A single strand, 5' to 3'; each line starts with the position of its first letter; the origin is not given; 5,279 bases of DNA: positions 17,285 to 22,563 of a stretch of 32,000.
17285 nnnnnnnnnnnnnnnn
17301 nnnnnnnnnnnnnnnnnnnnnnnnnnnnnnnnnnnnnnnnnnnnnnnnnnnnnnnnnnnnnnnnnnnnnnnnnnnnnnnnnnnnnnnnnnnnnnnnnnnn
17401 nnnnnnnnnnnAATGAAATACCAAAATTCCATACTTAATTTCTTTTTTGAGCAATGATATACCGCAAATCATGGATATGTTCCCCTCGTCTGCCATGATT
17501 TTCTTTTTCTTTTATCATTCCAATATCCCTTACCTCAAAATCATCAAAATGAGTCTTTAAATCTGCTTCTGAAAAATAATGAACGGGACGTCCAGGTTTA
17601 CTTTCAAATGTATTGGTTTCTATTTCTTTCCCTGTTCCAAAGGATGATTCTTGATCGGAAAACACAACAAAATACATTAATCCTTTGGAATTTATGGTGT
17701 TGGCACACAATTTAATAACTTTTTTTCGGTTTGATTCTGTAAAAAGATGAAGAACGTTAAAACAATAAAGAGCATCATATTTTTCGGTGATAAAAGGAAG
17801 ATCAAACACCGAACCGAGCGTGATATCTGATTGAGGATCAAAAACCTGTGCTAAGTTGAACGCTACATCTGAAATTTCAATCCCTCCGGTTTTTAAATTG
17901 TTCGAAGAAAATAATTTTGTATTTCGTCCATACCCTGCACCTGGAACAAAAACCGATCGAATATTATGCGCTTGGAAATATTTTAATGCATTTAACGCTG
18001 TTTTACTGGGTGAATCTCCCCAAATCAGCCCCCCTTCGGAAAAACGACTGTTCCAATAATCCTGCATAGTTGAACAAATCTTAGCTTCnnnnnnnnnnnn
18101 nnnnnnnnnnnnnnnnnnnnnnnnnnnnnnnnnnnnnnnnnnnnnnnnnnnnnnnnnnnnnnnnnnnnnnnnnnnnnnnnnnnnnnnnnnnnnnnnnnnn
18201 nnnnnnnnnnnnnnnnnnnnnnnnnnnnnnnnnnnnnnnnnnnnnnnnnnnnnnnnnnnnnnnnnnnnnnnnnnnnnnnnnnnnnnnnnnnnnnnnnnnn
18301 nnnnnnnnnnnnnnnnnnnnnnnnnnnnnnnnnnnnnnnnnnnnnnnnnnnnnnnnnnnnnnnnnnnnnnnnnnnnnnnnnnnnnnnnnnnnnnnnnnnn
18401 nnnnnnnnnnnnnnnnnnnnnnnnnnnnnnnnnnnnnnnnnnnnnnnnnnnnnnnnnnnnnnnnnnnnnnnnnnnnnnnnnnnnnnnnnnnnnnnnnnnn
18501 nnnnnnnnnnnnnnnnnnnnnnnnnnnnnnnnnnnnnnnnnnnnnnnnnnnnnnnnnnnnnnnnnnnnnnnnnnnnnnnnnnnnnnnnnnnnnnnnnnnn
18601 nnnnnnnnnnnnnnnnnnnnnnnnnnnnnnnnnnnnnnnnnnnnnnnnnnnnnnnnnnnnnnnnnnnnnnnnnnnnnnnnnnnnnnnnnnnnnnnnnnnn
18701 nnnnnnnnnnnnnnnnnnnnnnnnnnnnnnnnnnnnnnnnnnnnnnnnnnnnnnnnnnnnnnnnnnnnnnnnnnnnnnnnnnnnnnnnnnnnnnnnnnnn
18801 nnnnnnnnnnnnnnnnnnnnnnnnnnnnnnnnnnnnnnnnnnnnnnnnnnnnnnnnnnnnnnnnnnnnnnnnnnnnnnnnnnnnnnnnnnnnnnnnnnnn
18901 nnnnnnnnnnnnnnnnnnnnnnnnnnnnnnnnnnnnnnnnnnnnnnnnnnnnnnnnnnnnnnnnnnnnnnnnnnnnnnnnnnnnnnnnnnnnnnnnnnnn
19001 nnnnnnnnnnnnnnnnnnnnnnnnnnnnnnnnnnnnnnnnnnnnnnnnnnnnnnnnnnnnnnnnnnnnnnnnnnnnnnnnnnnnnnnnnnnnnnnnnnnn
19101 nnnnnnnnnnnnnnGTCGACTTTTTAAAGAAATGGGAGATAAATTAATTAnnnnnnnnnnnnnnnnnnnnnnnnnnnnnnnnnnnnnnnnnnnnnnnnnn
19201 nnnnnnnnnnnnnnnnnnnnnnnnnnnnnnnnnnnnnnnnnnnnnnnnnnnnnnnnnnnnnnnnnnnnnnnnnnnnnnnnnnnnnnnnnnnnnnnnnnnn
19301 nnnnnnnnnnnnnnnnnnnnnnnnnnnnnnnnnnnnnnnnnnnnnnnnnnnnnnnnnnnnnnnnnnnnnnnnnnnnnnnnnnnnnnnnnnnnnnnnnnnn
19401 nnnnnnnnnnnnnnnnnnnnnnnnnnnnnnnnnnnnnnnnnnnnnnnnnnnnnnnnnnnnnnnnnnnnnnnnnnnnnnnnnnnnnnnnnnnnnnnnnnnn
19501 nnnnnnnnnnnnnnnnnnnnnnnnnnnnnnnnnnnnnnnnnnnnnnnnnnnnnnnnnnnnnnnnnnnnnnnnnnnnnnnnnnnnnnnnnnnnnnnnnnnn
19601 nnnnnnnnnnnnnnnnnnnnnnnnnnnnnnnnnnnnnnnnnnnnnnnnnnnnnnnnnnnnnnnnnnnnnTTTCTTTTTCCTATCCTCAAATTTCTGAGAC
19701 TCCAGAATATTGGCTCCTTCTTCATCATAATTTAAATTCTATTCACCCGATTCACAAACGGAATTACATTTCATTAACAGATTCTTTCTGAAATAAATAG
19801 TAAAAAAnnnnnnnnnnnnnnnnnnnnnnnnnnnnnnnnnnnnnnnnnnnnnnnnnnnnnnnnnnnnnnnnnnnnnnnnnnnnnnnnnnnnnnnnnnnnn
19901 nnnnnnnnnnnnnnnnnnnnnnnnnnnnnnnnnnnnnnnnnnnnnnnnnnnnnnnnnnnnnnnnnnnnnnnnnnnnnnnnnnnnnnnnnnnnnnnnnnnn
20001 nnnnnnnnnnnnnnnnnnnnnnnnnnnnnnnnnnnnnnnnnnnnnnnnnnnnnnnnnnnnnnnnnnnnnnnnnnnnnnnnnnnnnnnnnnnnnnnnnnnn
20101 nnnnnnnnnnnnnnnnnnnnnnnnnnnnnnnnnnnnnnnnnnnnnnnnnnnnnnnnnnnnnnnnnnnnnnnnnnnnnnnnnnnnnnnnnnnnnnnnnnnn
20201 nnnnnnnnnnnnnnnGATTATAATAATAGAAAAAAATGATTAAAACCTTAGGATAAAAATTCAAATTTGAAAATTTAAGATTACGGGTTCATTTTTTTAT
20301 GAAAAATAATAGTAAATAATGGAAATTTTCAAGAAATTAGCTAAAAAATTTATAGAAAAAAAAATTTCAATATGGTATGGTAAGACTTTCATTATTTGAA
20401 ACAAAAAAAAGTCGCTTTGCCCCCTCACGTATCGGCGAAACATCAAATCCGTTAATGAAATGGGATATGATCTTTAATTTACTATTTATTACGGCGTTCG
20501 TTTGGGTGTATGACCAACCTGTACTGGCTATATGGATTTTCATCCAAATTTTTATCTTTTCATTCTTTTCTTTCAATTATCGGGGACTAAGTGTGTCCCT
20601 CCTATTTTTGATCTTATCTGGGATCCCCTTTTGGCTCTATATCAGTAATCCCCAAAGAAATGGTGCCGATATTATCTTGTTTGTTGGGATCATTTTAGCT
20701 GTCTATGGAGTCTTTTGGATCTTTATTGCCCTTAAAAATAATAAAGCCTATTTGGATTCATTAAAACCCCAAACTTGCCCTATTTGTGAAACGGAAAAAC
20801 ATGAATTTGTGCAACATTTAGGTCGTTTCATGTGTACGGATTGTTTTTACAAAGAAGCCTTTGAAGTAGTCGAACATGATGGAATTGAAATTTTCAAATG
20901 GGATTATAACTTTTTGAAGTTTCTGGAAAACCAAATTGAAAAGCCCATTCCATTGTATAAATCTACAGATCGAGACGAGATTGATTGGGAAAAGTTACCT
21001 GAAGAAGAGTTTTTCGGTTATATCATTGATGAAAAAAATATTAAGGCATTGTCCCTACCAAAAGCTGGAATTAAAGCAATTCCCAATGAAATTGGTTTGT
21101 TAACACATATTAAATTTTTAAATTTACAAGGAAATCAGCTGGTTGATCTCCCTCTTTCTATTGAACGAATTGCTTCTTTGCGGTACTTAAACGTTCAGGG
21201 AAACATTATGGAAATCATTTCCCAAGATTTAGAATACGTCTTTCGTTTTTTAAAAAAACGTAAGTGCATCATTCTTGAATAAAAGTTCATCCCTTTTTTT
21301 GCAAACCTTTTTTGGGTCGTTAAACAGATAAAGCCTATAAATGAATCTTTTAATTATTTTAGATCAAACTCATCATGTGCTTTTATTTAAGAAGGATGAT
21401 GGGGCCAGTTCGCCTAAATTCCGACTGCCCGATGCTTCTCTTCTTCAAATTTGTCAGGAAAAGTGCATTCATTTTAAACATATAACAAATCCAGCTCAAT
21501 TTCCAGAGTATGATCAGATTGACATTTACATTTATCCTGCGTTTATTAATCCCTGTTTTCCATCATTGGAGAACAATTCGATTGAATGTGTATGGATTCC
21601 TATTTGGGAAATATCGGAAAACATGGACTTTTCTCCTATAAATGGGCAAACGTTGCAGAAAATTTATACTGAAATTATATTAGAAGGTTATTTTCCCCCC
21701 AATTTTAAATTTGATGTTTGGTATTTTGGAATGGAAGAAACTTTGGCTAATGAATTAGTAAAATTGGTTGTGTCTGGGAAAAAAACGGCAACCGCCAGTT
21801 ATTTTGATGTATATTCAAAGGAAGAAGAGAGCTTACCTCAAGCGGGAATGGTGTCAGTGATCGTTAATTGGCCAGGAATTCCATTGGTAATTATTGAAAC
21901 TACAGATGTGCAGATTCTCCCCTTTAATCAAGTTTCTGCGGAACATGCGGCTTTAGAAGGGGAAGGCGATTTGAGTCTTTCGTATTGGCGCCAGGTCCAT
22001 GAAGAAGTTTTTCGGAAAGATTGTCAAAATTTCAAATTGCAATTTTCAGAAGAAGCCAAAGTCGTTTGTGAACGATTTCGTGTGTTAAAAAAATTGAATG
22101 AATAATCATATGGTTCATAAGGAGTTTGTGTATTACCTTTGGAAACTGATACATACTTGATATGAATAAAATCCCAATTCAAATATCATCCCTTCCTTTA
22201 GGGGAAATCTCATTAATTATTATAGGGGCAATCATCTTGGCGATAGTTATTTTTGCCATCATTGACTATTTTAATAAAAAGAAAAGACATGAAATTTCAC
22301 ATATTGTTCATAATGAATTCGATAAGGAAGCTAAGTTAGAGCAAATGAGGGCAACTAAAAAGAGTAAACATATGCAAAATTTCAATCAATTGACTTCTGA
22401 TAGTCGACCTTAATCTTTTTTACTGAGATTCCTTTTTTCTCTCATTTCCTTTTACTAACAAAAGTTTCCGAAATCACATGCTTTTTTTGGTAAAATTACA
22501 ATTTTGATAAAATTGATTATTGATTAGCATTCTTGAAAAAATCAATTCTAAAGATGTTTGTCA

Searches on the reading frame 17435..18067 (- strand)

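Call 7: search_protein_families(library=pfam, proteins=[window:17435-18067:-], max_evalue=0.001)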
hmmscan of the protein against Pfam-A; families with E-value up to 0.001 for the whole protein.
window:17435-18067:- (210 aa): 5 families
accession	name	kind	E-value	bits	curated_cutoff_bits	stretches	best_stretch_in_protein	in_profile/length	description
PF08241.18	Methyltransf_11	-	1.8e-08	35.3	21.2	1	43-133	4-95/95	Methyltransferase domain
PF13649.12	Methyltransf_25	-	2.6e-07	31.7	27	1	43-129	5-97/97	Methyltransferase domain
PF05724.17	TPMT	-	3.3e-05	24.1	26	1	2-72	3-74/218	Thiopurine S-methyltransferase (TPMT)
PF13489.12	Methyltransf_23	-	3.5e-05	24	27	1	43-176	30-156/164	Methyltransferase domain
PF08242.18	Methyltransf_12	-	0.00021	22.4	30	1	43-129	4-96/98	Methyltransferase domain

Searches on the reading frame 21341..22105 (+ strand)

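Call 8: search_protein_families(library=pfam, proteins=[window:21341-22105:+], max_evalue=0.001)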
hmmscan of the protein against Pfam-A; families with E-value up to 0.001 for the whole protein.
window:21341-22105:+ (254 aa): 1 family
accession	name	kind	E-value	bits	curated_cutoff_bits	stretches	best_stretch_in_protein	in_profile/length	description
PF04266.20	ASCH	-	3.2e-25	89.2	21.2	1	135-249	3-102/103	ASCH domain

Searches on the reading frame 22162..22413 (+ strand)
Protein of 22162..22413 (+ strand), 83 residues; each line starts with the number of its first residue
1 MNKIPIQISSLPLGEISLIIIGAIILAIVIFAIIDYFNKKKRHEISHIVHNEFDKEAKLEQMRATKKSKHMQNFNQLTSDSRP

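Call 40: search_protein_families(library=pfam, proteins=[window:22162-22413:+], max_evalue=0.001)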
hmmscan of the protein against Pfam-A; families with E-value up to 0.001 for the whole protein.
window:22162-22413:+ (83 aa): 1 family
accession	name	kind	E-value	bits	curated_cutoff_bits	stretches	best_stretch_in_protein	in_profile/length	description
PF12669.12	FeoB_associated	-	0.0005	20.7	27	1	19-43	3-27/44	FeoB-associated Cys-rich membrane protein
